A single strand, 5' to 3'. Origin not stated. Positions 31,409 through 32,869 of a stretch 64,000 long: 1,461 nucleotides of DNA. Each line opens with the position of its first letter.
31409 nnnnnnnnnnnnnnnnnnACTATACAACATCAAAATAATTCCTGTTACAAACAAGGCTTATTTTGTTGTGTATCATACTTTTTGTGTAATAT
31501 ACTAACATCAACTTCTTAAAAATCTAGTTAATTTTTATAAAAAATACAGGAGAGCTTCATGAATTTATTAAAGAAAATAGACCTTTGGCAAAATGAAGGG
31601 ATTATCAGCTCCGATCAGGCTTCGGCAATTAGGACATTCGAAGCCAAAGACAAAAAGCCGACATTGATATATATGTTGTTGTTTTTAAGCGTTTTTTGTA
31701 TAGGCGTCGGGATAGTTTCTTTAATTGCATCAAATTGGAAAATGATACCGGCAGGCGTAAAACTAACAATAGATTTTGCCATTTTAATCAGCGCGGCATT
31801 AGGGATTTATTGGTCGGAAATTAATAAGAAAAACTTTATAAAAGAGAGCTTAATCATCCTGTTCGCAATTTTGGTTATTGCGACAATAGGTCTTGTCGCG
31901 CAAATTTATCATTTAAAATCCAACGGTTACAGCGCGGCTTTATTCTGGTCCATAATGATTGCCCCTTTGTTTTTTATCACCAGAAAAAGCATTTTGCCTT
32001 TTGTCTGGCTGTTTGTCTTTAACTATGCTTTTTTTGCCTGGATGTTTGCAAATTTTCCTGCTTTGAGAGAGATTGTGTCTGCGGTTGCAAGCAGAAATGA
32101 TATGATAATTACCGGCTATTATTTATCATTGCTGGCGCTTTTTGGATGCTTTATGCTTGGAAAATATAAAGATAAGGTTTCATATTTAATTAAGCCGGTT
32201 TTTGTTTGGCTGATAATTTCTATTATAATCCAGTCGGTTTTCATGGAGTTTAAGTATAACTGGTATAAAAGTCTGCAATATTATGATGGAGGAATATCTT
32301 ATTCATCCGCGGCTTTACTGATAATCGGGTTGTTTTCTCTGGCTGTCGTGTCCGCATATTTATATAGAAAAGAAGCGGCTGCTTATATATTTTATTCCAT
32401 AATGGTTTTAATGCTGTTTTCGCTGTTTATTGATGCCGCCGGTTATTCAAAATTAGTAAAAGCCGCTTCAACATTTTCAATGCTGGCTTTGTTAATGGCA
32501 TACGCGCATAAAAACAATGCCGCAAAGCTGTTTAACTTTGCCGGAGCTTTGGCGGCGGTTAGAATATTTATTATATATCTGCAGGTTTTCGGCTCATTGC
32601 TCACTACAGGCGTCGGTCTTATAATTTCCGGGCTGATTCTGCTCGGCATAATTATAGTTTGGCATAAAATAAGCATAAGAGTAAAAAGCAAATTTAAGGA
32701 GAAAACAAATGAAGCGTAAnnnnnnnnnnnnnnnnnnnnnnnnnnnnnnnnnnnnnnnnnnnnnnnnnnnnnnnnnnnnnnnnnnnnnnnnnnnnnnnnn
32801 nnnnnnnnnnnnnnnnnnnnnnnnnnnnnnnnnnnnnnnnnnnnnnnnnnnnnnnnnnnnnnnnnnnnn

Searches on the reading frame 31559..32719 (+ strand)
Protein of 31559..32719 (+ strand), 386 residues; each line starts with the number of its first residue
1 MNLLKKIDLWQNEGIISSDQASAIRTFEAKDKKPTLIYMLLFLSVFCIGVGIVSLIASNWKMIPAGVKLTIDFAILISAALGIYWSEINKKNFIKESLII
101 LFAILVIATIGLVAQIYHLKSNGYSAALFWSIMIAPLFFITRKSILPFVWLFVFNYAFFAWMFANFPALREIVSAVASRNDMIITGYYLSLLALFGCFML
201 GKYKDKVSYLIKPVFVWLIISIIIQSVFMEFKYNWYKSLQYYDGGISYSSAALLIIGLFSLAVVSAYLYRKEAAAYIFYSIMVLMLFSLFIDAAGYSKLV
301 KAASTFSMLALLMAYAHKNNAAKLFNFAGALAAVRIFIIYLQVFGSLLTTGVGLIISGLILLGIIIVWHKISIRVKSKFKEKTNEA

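Call 15: search_protein_families(library=pfam, proteins=[window:31559-32719:+], max_evalue=0.0001)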
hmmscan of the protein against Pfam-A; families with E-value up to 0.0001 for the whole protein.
window:31559-32719:+ (386 aa): 1 family
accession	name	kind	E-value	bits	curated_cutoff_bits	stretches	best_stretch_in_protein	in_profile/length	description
PF09925.14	DUF2157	-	1.5e-30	106.2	32.4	1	9-145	2-144/146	Predicted membrane protein (DUF2157)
